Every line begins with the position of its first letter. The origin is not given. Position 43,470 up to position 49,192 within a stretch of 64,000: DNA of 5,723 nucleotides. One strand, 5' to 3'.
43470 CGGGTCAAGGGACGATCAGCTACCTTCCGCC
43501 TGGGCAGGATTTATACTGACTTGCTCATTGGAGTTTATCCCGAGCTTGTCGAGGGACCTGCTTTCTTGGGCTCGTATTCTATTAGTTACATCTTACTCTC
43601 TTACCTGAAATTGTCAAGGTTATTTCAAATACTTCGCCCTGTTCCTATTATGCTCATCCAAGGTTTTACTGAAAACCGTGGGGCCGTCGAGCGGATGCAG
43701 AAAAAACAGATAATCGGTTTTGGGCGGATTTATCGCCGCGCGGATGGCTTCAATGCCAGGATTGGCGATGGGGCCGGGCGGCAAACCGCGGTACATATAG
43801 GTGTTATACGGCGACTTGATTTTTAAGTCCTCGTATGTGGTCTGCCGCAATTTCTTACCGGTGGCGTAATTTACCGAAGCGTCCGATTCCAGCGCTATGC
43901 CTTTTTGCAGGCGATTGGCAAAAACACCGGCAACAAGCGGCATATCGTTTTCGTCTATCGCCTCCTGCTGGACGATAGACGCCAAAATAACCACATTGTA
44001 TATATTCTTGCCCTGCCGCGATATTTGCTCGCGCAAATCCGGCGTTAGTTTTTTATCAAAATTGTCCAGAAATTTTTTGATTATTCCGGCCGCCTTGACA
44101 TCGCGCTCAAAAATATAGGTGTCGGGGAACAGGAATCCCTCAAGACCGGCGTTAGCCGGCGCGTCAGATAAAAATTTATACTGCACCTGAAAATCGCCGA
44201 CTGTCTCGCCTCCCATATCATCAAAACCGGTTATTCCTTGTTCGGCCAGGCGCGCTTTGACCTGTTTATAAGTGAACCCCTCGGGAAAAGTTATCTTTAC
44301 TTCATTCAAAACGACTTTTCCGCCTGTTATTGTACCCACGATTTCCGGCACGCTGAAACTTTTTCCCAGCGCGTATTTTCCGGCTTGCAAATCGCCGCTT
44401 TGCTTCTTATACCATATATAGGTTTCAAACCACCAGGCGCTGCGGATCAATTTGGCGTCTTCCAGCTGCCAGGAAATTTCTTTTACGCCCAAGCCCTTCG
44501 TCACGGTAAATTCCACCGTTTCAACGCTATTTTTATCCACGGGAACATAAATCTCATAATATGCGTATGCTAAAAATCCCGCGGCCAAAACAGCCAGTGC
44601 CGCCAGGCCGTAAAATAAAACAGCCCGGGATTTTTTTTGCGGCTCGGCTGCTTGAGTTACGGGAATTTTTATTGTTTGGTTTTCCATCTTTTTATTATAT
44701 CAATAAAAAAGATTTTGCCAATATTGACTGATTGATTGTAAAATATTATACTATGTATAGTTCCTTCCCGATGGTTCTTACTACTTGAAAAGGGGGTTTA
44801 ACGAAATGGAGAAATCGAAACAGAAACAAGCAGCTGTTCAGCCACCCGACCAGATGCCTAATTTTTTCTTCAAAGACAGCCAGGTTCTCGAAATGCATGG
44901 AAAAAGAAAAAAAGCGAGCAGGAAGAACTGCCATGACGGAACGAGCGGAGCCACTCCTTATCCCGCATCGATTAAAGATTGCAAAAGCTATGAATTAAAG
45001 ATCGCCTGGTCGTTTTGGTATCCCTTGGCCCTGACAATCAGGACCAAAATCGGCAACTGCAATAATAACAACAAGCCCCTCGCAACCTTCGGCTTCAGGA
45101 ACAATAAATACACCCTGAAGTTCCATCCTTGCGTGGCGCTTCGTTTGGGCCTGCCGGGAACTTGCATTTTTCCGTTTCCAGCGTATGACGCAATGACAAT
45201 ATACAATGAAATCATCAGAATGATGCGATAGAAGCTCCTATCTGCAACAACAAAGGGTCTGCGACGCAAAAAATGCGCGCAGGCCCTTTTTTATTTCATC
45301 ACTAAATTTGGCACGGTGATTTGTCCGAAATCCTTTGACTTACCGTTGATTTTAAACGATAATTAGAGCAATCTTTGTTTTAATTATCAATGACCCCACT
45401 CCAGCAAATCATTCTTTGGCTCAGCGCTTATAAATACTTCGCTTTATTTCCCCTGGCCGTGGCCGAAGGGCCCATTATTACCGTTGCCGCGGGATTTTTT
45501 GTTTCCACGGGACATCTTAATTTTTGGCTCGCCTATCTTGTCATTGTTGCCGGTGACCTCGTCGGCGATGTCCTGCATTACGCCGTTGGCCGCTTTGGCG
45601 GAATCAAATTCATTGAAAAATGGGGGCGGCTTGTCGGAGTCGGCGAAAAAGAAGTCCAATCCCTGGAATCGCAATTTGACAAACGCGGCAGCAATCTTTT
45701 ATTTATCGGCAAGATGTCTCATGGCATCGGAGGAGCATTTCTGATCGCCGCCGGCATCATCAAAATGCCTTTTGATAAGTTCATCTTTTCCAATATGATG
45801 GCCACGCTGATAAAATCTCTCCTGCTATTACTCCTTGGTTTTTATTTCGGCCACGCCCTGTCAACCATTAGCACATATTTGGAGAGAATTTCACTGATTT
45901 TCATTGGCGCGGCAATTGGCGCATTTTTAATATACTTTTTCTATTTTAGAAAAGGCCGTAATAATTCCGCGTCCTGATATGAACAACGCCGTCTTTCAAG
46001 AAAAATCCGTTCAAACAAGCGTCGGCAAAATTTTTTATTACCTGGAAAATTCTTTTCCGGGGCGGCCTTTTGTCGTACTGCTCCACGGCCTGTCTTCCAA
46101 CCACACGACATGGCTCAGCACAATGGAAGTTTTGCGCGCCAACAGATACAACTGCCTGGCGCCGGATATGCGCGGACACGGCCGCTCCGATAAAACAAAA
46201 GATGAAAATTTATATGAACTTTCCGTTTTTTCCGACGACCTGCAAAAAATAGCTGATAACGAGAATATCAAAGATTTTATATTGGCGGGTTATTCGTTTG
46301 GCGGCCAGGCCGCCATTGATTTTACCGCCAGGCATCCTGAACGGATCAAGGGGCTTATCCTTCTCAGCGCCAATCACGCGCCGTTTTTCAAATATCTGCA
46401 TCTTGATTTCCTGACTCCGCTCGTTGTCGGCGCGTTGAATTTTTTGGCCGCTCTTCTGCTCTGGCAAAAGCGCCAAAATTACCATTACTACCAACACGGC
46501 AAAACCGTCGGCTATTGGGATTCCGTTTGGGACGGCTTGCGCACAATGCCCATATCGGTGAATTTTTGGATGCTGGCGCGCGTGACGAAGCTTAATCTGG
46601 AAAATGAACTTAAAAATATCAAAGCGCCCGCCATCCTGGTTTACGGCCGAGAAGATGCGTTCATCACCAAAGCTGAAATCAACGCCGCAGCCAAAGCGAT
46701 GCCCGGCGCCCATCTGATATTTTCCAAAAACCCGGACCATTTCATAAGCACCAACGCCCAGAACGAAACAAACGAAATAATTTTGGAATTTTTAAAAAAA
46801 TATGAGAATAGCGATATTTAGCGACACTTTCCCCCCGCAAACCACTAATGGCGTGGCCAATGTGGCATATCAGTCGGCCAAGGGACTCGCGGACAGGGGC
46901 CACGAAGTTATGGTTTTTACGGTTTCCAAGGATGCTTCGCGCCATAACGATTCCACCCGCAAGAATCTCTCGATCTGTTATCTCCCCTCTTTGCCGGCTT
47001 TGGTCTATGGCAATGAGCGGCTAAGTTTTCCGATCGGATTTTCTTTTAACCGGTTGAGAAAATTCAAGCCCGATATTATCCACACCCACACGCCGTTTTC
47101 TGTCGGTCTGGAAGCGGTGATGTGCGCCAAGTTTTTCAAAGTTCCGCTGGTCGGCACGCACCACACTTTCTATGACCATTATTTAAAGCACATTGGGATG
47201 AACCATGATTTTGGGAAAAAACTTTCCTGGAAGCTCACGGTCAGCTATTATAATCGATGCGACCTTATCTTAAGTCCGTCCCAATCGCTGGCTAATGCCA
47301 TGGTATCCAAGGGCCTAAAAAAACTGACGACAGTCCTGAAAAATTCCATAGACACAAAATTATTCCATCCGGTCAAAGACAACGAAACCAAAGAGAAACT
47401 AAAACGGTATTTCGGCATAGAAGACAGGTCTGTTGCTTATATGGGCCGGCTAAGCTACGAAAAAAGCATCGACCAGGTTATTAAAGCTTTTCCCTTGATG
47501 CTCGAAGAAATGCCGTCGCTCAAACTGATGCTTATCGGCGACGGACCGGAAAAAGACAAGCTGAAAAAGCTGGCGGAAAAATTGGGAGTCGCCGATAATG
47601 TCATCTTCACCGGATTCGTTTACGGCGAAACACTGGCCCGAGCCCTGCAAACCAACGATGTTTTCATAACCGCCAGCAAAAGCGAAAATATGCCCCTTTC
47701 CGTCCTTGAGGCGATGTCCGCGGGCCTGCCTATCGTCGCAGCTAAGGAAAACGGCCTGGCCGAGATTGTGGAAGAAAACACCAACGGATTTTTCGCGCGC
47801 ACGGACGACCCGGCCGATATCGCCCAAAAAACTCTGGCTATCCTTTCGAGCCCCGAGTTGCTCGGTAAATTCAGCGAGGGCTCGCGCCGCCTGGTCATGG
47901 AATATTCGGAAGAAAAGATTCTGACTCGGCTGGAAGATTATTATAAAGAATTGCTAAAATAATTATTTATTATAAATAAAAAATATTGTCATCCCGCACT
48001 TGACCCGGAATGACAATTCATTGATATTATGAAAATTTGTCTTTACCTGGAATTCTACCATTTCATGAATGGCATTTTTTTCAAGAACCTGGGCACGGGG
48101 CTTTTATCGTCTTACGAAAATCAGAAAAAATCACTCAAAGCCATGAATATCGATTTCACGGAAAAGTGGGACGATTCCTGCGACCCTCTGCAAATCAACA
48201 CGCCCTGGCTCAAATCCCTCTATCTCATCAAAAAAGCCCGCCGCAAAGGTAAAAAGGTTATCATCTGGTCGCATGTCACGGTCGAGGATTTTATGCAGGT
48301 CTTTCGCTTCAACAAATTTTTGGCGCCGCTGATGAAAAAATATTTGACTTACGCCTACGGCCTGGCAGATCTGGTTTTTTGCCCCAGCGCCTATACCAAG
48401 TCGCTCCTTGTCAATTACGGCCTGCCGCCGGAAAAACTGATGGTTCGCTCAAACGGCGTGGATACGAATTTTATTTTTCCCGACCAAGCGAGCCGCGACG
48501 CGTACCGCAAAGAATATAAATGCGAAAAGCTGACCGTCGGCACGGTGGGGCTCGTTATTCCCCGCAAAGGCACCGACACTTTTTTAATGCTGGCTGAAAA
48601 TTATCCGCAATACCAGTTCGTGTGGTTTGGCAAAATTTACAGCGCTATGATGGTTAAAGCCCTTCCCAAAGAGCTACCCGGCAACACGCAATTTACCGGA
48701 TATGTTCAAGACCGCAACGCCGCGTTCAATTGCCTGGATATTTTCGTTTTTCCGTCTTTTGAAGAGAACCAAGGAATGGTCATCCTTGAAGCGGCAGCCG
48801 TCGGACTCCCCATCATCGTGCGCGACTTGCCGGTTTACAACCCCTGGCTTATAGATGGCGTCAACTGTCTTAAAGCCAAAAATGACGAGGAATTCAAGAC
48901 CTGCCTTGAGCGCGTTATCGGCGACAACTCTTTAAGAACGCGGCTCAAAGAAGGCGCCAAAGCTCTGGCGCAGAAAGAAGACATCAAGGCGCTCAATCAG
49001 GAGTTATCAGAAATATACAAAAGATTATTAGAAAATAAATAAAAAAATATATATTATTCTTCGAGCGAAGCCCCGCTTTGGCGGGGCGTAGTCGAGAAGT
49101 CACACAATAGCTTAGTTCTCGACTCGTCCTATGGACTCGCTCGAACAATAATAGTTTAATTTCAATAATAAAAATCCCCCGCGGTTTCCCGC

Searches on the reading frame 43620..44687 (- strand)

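Call 81: search_protein_families(library=pfam, proteins=[window:43620-44687:-], max_evalue=0.0001)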
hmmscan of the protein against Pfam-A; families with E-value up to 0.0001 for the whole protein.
window:43620-44687:- (355 aa): 1 family
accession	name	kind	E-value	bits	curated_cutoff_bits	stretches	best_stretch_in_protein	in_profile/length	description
PF02618.21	YceG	-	5.1e-84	282.4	32.4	1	60-352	1-275/275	YceG-like family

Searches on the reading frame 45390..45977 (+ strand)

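Call 81: search_protein_families(library=pfam, proteins=[window:45390-45977:+], max_evalue=0.0001)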
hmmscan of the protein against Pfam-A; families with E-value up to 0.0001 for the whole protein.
window:45390-45977:+ (195 aa): 1 family
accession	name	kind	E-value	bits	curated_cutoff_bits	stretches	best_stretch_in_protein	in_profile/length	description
PF09335.16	VTT_dom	-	9.2e-15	55.6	33.9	1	28-150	4-121/123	VTT domain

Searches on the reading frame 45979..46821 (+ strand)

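Call 82: search_protein_families(library=pfam, proteins=[window:45979-46821:+], max_evalue=0.0001)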
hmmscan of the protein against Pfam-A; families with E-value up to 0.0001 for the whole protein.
window:45979-46821:+ (280 aa): 5 families
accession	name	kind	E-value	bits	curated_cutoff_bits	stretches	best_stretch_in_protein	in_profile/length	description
PF00561.26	Abhydrolase_1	-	1.6e-23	84.1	25.8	1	30-244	1-228/245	alpha/beta hydrolase fold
PF12146.15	Hydrolase_4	-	1.5e-19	70.7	27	1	30-243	5-219/239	Serine aminopeptidase, S33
PF12697.13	Abhydrolase_6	-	1.9e-18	68.4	26.3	1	32-256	1-206/217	Alpha/beta hydrolase family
PF12695.13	Abhydrolase_5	-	1.1e-07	32.2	27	0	82-131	39-89/164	Alpha/beta hydrolase family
PF03096.20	Ndr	-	2.7e-05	23.5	23.3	1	10-132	3-133/283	Ndr family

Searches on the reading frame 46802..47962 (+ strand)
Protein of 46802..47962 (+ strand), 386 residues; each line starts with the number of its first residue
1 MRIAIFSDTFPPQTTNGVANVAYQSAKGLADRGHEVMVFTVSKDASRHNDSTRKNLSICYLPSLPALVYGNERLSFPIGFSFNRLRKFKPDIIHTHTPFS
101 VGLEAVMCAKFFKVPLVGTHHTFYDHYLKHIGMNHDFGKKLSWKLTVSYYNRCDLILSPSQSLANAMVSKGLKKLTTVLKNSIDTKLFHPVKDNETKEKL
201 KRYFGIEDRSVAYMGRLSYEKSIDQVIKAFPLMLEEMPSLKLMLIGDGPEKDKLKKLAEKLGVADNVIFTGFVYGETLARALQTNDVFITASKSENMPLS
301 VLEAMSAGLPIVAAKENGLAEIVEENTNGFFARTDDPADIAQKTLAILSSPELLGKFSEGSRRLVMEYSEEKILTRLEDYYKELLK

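Call 82: search_protein_families(library=pfam, proteins=[window:46802-47962:+], max_evalue=0.0001)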
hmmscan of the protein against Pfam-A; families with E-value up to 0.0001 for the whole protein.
window:46802-47962:+ (386 aa): 7 families
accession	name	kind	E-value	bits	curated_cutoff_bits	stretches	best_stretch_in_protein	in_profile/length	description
PF00534.26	Glycos_transf_1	-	1.2e-42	145.8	26.4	1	207-362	14-170/172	Glycosyl transferases group 1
PF13692.12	Glyco_trans_1_4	-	2e-35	122.5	27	1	210-349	3-141/142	Glycosyl transferases group 1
PF13439.12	Glyco_transf_4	-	6.2e-31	108.1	28.5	1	16-186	2-169/170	Glycosyltransferase Family 4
PF13579.12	Glyco_trans_4_4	-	2.7e-14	54.3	29.7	1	16-174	1-149/158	Glycosyl transferase 4-like domain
PF20706.3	GT4-conflict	-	8.6e-13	48.5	26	1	17-329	13-326/385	Family 4 Glycosyltransferase in conflict systems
PF13524.12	Glyco_trans_1_2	-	4e-06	27.3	25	1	233-369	5-134/144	Glycosyl transferase-like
PF13477.12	Glyco_trans_4_2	-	1.4e-05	25.7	23.4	1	26-127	17-115/139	Glycosyl transferase 4-like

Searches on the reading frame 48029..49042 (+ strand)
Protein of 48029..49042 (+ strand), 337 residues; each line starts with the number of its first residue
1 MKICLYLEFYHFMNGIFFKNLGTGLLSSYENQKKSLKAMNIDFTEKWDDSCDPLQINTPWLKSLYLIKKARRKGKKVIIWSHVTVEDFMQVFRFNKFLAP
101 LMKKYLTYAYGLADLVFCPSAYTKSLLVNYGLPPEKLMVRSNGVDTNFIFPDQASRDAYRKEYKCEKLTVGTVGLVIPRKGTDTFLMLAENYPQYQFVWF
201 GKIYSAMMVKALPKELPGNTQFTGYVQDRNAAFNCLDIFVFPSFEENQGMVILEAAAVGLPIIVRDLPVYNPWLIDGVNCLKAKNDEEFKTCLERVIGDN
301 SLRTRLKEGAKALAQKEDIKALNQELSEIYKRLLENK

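Call 82: search_protein_families(library=pfam, proteins=[window:48029-49042:+], max_evalue=0.0001)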
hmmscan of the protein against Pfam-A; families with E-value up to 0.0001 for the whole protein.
window:48029-49042:+ (337 aa): 3 families
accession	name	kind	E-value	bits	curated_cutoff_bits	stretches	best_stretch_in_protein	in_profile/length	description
PF00534.26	Glycos_transf_1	-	2.2e-17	63.6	26.4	1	166-311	14-170/172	Glycosyl transferases group 1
PF13692.12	Glyco_trans_1_4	-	4.7e-17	63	27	1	169-298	3-141/142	Glycosyl transferases group 1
PF13439.12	Glyco_transf_4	-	6.2e-12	46.3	28.5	1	58-147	80-169/170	Glycosyltransferase Family 4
